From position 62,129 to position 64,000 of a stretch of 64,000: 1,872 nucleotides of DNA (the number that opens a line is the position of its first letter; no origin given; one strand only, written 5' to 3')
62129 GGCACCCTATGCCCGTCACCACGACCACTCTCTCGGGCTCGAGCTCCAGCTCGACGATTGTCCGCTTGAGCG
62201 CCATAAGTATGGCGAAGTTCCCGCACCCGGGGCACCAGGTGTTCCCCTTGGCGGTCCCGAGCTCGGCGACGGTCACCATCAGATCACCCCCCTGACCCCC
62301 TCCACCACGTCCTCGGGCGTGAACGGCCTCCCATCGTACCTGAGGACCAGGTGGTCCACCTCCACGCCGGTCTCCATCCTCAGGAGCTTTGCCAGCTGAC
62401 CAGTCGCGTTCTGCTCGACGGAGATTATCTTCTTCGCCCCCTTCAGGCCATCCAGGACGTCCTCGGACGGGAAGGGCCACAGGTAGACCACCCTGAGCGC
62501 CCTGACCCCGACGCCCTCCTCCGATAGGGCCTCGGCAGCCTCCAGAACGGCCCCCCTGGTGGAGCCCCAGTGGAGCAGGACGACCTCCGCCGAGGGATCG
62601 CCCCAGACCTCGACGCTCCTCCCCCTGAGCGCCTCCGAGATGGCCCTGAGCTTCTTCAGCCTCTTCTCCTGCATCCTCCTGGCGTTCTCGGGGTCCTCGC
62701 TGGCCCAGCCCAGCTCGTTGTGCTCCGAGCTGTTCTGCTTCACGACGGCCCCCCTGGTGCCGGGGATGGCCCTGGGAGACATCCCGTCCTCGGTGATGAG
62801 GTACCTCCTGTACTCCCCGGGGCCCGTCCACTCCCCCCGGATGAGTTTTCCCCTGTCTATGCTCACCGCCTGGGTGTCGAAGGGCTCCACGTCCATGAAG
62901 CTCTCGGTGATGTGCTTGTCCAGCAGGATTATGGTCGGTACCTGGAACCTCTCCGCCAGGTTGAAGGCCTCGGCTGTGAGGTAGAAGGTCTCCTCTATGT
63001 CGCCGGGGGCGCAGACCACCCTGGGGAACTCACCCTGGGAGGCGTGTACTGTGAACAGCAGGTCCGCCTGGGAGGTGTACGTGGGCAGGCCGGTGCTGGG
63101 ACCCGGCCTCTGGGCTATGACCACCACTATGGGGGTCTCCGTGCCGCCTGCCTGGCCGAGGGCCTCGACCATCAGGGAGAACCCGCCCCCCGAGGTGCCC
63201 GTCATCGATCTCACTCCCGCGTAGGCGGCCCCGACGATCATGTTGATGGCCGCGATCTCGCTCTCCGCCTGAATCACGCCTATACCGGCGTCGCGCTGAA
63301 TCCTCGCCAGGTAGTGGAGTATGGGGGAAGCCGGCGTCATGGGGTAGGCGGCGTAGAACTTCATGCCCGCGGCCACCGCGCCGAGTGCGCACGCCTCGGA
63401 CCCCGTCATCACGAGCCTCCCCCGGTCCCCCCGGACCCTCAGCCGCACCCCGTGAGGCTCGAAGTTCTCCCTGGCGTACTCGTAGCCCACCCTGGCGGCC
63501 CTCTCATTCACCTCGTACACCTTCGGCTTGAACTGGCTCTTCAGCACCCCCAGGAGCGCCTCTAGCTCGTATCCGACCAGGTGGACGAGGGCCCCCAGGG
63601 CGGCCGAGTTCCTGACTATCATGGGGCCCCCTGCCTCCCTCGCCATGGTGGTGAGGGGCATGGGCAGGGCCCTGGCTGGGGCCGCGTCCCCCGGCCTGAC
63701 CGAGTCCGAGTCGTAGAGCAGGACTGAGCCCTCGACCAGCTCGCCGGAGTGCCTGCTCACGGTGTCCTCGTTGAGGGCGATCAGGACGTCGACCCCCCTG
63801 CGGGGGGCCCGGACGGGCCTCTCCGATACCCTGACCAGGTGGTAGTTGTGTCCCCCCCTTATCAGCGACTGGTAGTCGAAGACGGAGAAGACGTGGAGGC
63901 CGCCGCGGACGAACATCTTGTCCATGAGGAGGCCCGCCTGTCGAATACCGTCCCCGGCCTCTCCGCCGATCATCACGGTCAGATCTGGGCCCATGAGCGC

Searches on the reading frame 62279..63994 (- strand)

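Call 51: search_protein_families(library=pfam, proteins=[window:62279-63994:-], max_evalue=0.00001)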
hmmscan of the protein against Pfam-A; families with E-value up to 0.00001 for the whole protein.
window:62279-63994:- (571 aa): 3 families
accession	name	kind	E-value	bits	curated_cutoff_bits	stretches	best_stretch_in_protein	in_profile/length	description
PF01855.24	POR_N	-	4e-59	200.6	27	1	205-441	2-228/231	Pyruvate flavodoxin/ferredoxin oxidoreductase, thiamine diP-bdg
PF01558.24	POR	-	2.1e-32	113.1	27.4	1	13-172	1-173/173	Pyruvate ferredoxin/flavodoxin oxidoreductase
PF17147.9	PFOR_II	-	2.2e-12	47.7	27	1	469-563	1-102/102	Pyruvate:ferredoxin oxidoreductase core domain II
